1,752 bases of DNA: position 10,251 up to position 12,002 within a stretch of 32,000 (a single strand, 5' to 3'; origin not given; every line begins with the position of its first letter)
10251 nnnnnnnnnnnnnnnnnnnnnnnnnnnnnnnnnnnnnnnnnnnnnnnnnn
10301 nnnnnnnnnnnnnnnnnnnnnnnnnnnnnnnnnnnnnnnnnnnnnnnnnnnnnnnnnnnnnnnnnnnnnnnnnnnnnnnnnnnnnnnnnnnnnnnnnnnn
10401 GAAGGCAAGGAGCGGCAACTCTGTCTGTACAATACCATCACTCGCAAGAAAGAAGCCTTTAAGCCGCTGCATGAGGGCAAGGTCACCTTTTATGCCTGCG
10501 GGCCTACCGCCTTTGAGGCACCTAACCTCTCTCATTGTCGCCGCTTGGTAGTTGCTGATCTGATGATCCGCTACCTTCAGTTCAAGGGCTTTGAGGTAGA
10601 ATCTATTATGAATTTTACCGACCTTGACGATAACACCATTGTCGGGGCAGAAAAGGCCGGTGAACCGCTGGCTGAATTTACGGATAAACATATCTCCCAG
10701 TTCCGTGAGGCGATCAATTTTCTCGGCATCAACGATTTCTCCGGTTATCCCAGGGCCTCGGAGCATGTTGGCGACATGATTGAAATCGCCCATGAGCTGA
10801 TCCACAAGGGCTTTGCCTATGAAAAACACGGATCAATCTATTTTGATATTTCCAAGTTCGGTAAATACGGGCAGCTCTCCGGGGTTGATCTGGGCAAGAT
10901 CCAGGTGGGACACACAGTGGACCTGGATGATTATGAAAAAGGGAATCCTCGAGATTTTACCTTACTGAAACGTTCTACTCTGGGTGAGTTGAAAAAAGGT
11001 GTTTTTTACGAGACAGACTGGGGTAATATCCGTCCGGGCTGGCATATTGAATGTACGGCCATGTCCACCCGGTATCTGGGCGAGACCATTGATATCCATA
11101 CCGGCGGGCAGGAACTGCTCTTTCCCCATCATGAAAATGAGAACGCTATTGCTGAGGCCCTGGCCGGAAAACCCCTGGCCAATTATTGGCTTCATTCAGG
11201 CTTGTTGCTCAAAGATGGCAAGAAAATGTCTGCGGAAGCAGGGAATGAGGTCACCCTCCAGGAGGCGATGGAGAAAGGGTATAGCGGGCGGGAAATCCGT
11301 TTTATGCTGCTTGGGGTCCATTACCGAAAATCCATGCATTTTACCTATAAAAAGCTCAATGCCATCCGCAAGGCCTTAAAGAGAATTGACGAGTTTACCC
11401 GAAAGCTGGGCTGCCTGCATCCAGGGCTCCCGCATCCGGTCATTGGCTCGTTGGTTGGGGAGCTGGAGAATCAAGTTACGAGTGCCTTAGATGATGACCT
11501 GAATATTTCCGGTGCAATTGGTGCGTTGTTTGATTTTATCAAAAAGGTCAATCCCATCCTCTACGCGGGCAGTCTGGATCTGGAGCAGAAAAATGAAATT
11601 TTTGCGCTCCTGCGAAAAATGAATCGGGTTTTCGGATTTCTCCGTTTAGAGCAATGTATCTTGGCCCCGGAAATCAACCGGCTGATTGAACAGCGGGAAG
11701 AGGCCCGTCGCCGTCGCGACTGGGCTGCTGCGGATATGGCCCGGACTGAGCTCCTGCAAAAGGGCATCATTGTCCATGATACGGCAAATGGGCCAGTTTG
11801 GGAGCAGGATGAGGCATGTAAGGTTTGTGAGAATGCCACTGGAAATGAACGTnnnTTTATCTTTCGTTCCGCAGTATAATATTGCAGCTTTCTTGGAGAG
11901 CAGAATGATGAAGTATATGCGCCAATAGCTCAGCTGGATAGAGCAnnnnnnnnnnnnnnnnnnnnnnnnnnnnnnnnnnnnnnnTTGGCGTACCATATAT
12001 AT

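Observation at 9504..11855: Cysteine synthase fused in-frame to a CysRS whose class I signature motifs are degenerate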

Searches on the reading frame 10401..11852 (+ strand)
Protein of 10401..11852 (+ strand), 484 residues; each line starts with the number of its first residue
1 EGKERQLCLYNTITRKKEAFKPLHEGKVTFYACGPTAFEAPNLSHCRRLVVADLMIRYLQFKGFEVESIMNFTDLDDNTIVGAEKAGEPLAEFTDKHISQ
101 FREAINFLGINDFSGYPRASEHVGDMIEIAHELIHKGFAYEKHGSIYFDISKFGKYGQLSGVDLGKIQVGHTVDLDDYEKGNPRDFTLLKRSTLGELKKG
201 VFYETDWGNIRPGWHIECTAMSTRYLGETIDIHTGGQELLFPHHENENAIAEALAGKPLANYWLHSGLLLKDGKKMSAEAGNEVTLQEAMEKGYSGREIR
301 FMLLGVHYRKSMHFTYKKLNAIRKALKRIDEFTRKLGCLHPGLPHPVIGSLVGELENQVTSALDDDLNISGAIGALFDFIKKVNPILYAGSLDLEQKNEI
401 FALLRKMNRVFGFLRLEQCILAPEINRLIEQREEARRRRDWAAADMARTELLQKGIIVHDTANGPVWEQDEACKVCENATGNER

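Call 5: search_solved_structures(query=window:10401-11852:+, show_alignments=2)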
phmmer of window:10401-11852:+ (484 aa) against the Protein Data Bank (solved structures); distinct sequences matched with E-value up to 0.001: 14.
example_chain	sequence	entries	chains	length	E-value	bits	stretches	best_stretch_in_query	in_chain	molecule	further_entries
8qhp_A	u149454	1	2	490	2.1e-95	323.6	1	6-468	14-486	Cysteine--tRNA ligase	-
1li5_A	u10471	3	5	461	1.1e-91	311.3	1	7-468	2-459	CYSTEINYL-TRNA SYNTHETASE | Cysteine--tRNA ligase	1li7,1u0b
3tqo_A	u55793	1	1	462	7e-86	292.2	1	8-470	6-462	Cysteinyl-tRNA synthetase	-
6ujd_A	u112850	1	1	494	1.7e-68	234.8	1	5-464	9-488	Cysteine--tRNA ligase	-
3sp1_A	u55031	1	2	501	2e-52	181.8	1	7-465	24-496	Cysteinyl-tRNA synthetase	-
9yru_A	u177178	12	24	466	2.5e-49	171.6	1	5-313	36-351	Cysteine--tRNA ligase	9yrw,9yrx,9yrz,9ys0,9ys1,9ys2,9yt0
8hfm_A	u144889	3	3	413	1.8e-37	132.5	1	20-326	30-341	L-cysteine:1D-myo-inositol 2-amino-2-deoxy-alpha-D-glucopyranoside ligase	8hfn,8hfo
3c8z_A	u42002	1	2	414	1.8e-37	132.5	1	20-326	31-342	Cysteinyl-tRNA synthetase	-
1a8h_A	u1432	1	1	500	6.7e-06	28.4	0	30-122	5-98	METHIONYL-TRNA SYNTHETASE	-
1woy_A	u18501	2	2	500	6.7e-06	28.4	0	30-122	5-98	Methionyl-tRNA synthetase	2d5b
2d54_A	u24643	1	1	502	6.8e-06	28.4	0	30-122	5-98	Methionyl-tRNA synthetase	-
3vu8_A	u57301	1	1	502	6.8e-06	28.4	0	30-122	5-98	Methionine--tRNA ligase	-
7wpi_A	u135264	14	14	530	0.00042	22.4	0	24-139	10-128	Methionine--tRNA ligase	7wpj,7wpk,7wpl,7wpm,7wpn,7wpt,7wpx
2csx_A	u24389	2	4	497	0.00065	21.8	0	30-133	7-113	Methionyl-tRNA synthetase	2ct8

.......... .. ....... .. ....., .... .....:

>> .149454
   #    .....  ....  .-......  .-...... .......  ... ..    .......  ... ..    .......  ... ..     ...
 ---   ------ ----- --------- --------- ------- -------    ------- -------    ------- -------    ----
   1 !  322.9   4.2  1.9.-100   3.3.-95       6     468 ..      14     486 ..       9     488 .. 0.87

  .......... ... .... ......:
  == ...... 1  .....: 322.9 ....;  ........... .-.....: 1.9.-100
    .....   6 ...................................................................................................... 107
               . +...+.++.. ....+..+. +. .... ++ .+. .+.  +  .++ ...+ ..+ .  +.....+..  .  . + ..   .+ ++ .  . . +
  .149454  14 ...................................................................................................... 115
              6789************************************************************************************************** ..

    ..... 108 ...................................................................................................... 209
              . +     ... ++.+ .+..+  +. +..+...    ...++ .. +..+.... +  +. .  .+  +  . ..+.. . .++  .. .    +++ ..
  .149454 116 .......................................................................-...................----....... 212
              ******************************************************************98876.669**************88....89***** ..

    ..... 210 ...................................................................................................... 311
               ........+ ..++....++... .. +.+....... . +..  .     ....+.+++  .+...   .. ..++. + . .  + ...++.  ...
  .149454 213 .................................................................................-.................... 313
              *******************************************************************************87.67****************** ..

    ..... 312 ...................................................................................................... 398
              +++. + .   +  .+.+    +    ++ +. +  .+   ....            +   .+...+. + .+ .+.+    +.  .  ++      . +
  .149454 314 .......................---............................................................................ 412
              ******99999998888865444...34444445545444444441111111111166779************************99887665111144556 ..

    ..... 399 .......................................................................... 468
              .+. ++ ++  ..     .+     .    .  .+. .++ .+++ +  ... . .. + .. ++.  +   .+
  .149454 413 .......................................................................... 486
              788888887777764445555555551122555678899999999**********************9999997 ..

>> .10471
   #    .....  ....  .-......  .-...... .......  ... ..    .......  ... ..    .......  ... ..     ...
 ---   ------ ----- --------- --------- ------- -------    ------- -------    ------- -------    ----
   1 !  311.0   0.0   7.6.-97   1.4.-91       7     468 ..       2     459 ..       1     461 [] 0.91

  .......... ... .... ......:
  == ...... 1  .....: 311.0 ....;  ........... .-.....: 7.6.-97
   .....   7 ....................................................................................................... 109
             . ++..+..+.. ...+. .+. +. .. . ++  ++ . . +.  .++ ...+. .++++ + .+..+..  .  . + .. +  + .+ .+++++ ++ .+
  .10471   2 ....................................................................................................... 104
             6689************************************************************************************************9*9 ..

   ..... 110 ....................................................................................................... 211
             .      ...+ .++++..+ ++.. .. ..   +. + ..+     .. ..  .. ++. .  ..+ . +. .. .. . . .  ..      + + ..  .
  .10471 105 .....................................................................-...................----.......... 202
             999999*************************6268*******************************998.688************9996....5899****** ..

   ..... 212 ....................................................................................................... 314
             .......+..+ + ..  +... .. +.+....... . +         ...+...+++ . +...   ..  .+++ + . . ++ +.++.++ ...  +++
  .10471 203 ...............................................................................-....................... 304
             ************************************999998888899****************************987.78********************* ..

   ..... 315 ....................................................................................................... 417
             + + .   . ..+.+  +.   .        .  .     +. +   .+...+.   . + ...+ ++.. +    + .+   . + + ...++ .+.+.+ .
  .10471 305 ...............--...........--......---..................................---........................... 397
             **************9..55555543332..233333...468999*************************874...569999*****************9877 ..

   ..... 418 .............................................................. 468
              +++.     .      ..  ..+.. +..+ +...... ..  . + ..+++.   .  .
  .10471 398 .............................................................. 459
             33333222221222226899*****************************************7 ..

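Call 30: search_protein_representatives(protein=window:10401-11852:+)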
Query: 484 residues. Proteins with E-value up to 0.001 (for the whole library): 21780; up to 1e-10: 11259; up to 1e-30: 3347. The best 150 are listed.
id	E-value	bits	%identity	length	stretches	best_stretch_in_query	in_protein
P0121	1.5e-172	591.2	54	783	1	6-469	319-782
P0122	2.0e-134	465.4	47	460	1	20-471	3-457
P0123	1.2e-130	453.0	48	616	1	4-463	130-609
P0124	9.0e-124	430.3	44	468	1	8-464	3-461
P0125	1.8e-120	419.4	42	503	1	8-460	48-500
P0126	2.0e-118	412.7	43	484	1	7-469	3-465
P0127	3.4e-118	411.9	42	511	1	7-468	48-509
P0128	5.4e-115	401.4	44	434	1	38-468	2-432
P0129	2.5e-113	395.9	40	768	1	7-464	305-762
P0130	2.0e-112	392.9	42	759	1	7-460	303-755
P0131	9.2e-111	387.4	46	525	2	10-335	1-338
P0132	5.8e-106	371.6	42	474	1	9-468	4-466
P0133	9.1e-106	371.0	40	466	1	9-469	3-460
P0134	2.0e-105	369.8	40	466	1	7-472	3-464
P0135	3.1e-105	369.2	43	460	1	9-464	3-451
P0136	9.1e-104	364.4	41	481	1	7-460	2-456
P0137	1.2e-103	363.9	41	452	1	7-464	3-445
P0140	2.4e-102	359.7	42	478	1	8-468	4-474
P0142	5.1e-102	358.6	39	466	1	7-468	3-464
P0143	9.6e-102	357.7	38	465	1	9-469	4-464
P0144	1.5e-101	357.1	33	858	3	3-465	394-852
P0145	7.3e-100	351.5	41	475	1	7-469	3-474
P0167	3.5e-90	319.6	40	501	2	7-388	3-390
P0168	3.5e-90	319.6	40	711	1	1-468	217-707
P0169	6.0e-90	318.8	41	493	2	7-394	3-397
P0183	4.9e-88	312.5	40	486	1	9-468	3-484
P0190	1.4e-86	307.7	39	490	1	9-468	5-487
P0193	1.8e-86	307.3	39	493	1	7-468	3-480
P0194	2.9e-86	306.6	39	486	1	5-465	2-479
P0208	5.7e-85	302.4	36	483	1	11-466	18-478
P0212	8.6e-85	301.8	40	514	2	8-386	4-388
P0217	1.6e-84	300.9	37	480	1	7-467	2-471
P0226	7.5e-84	298.7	40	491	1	7-468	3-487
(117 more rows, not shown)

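Call 32: list_cluster_members(proteins=[P0121, P0122, P0123, P0124, P0125, P0126, P0127, P0129, P0130, P0144])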
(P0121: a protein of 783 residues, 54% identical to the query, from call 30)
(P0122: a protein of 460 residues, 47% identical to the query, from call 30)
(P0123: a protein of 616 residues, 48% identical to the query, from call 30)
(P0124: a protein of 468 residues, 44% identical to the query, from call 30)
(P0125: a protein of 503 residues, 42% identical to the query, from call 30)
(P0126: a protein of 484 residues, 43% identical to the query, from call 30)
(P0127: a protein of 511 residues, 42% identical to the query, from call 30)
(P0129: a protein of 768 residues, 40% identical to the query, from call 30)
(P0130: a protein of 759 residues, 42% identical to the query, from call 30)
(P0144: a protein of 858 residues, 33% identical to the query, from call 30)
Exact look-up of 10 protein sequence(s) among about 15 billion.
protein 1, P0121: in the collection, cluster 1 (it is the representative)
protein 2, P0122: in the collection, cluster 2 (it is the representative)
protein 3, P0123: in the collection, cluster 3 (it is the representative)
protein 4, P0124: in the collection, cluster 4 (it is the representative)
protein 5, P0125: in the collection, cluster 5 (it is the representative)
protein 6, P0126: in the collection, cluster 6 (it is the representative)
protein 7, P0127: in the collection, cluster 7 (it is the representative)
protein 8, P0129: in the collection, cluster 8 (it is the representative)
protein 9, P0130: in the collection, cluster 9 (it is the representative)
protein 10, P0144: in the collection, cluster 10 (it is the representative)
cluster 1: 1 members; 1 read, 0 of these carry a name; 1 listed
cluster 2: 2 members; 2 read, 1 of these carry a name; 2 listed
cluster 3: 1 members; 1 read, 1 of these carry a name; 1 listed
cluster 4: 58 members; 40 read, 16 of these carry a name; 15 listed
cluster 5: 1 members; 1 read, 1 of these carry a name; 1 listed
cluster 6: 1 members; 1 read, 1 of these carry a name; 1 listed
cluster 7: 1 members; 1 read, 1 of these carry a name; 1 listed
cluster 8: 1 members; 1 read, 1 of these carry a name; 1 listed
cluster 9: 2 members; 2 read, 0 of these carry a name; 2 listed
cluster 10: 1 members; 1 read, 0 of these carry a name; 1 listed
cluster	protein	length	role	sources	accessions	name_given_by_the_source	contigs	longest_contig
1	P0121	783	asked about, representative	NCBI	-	-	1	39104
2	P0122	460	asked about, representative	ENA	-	-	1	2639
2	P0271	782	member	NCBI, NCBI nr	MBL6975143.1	MAG: cysteine--tRNA ligase [Deltaproteobacteria bacterium] | cysteine--tRNA ligase [Deltaproteobacteria bacterium]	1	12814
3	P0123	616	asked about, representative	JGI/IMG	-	cysteinyl-tRNA synthetase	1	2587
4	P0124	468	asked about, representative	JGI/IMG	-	-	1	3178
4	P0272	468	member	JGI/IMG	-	cysteinyl-tRNA synthetase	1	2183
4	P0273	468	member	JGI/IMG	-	cysteinyl-tRNA synthetase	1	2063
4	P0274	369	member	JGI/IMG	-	cysteinyl-tRNA synthetase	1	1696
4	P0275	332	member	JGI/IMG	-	cysteinyl-tRNA synthetase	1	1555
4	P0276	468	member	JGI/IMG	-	cysteinyl-tRNA synthetase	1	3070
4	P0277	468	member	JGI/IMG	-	cysteinyl-tRNA synthetase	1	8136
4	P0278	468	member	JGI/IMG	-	cysteinyl-tRNA synthetase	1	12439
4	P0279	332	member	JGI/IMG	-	cysteinyl-tRNA synthetase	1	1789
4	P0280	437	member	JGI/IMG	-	cysteinyl-tRNA synthetase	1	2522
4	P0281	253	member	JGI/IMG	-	cysteinyl-tRNA synthetase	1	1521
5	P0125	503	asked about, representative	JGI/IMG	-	cysteinyl-tRNA synthetase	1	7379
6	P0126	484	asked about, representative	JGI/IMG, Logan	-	cysteinyl-tRNA synthetase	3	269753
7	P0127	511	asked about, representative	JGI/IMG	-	cysteinyl-tRNA synthetase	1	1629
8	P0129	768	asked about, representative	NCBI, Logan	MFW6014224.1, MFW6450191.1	MAG: cysteine--tRNA ligase [Nanoarchaeota archaeon]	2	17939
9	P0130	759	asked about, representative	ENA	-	-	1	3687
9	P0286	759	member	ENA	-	-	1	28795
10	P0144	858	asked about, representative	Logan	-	-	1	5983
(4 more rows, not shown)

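Call 34: list_cluster_members(proteins=[P0132, P0133, P0134, P0136, P0137, P0140, P0142, P0143, P0145, P0168])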
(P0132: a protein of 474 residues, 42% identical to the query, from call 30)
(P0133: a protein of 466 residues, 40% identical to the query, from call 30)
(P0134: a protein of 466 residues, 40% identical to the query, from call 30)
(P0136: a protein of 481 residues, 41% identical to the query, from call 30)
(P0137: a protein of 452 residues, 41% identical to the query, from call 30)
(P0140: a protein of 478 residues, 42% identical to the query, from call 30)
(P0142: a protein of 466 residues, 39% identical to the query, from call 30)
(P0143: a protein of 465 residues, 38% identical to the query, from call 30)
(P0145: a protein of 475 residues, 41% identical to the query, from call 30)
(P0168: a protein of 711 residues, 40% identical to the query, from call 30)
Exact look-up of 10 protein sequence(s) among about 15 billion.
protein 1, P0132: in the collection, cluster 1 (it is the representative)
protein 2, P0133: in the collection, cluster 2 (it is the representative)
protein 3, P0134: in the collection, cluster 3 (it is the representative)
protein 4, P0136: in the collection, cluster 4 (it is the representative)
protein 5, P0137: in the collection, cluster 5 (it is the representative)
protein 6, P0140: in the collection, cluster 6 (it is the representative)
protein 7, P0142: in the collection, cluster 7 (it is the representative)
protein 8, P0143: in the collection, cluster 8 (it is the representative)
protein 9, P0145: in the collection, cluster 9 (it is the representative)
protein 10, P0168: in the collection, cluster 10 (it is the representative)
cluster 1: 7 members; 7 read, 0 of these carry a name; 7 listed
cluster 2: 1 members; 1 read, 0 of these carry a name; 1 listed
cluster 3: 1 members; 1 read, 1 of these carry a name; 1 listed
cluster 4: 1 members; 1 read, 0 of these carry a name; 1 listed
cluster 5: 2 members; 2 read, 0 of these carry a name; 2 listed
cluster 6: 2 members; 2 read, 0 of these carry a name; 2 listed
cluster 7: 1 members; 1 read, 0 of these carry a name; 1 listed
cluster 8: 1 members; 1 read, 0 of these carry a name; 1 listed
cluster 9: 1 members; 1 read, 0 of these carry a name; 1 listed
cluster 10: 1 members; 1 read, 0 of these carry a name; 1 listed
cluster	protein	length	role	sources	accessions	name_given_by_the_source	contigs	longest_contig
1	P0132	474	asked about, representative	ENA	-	-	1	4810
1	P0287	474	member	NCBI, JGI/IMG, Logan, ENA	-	-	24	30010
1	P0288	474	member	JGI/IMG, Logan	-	-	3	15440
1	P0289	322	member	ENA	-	-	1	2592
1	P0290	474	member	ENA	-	-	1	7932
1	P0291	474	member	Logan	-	-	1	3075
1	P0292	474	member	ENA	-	-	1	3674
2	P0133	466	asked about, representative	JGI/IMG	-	-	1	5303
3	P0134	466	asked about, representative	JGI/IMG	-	cysteinyl-tRNA synthetase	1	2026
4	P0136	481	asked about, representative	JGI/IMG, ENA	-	-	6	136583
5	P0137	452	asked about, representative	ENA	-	-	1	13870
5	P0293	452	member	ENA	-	-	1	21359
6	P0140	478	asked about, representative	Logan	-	-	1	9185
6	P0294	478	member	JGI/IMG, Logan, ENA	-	-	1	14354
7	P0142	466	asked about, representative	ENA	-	-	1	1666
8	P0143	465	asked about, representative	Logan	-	-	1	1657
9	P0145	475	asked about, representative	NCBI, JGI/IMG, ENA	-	-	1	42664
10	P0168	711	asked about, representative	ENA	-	-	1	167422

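Call 44: find_encoding_contigs(protein=P0126, flank=10000, max_places=2)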
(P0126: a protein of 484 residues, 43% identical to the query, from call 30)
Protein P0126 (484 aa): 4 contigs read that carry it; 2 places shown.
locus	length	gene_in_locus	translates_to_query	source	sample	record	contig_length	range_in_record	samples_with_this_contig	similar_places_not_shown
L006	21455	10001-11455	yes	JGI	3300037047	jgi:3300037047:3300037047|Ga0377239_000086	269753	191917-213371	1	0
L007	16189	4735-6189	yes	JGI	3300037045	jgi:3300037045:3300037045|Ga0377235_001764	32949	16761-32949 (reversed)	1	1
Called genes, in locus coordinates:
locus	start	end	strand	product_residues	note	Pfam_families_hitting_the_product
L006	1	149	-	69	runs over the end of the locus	PF09957:VapB_antitoxin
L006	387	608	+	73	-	PF04255:DUF433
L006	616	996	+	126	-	PF18480:DUF5615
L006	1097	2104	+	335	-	PF02661:Fic, PF12802:MarR_2 (weak)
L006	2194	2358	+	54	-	PF03013:Pyr_excise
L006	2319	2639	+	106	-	-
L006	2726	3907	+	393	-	PF04015:DUF362, PF12837:Fer4_6 (faint), PF13187:Fer4_9 (weak), PF13237:Fer4_10 (weak), PF14697:Fer4_21 (weak), PF12838:Fer4_7, PF25160:LdpA_Fe-S-bd (weak), PF00037:Fer4 (weak), +1 more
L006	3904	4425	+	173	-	PF09918:DUF2148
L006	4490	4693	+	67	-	PF22544:HYDIN_VesB_CFA65-like_Ig (weak), PF07610:DUF1573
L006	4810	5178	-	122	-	-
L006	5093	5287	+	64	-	-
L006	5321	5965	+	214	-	PF01810:LysE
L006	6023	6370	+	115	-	PF07238:PilZ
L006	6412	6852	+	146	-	PF01967:MoaC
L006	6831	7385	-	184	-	PF01464:SLT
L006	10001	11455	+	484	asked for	PF01406:tRNA-synt_1e, PF09190:DALR_2 (weak)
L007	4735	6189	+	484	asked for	PF01406:tRNA-synt_1e, PF09190:DALR_2 (weak)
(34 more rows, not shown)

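Call 45: find_encoding_contigs(protein=P0278, flank=8000, max_places=2)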
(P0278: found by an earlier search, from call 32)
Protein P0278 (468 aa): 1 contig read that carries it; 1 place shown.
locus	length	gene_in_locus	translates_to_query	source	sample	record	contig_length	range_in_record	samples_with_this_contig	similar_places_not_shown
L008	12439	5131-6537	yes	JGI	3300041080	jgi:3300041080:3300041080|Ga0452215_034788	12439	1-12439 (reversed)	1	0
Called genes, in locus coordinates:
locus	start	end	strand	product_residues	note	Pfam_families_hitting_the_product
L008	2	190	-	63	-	?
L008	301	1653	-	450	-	PF00989:PAS, PF08448:PAS_4, PF13188:PAS_8, PF13426:PAS_9, PF00158:Sigma54_activat, PF14532:Sigma54_activ_2, PF25601:AAA_lid_14, PF02954:HTH_8, +1 more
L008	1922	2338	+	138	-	PF00072:Response_reg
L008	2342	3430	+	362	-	PF08448:PAS_4, PF13426:PAS_9, PF02518:HATPase_c, PF14501:HATPase_c_5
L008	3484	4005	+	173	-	PF00072:Response_reg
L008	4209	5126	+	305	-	PF00291:PALP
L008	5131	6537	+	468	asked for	PF01406:tRNA-synt_1e, PF01921:tRNA-synt_1f (faint), PF09334:tRNA-synt_1g (faint), PF09190:DALR_2, PF23493:CysS_C (faint)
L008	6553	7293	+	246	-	PF00899:ThiF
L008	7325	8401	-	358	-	PF08735:DUF1786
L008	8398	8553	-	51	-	-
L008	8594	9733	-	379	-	PF04389:Peptidase_M28, PF05343:Peptidase_M42 (faint), PF01546:Peptidase_M20, PF07687:M20_dimer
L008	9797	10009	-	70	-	-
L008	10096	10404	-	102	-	PF14358:DUF4405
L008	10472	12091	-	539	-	PF00370:FGGY_N, PF02782:FGGY_C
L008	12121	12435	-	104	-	PF00596:Aldolase_II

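Call 46: find_encoding_contigs(protein=P0125, flank=8000, max_places=2)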
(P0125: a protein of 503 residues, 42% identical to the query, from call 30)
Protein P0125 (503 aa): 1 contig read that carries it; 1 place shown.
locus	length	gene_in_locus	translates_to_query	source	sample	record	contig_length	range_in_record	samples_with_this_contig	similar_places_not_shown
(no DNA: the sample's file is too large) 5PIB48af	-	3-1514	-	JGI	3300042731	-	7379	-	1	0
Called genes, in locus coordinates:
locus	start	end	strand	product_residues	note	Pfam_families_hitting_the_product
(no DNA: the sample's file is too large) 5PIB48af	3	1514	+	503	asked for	PF01406:tRNA-synt_1e, PF09190:DALR_2, PF23493:CysS_C (weak)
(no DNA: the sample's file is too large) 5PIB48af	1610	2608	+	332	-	-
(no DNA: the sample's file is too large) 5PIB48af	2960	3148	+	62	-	PF12838:Fer4_7 (weak), PF12797:Fer4_2 (weak), PF12837:Fer4_6, PF13237:Fer4_10, PF00037:Fer4, PF14697:Fer4_21, PF12838:Fer4_7, PF13187:Fer4_9, +6 more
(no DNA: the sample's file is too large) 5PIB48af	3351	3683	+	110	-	-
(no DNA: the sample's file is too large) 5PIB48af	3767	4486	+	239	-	PF01553:Acyltransferase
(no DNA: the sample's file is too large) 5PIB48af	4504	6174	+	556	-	PF00753:Lactamase_B, PF12706:Lactamase_B_2 (weak), PF22505:RNase_J_b_CASP, PF07521:RMMBL, PF17770:RNase_J_C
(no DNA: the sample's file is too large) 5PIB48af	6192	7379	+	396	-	?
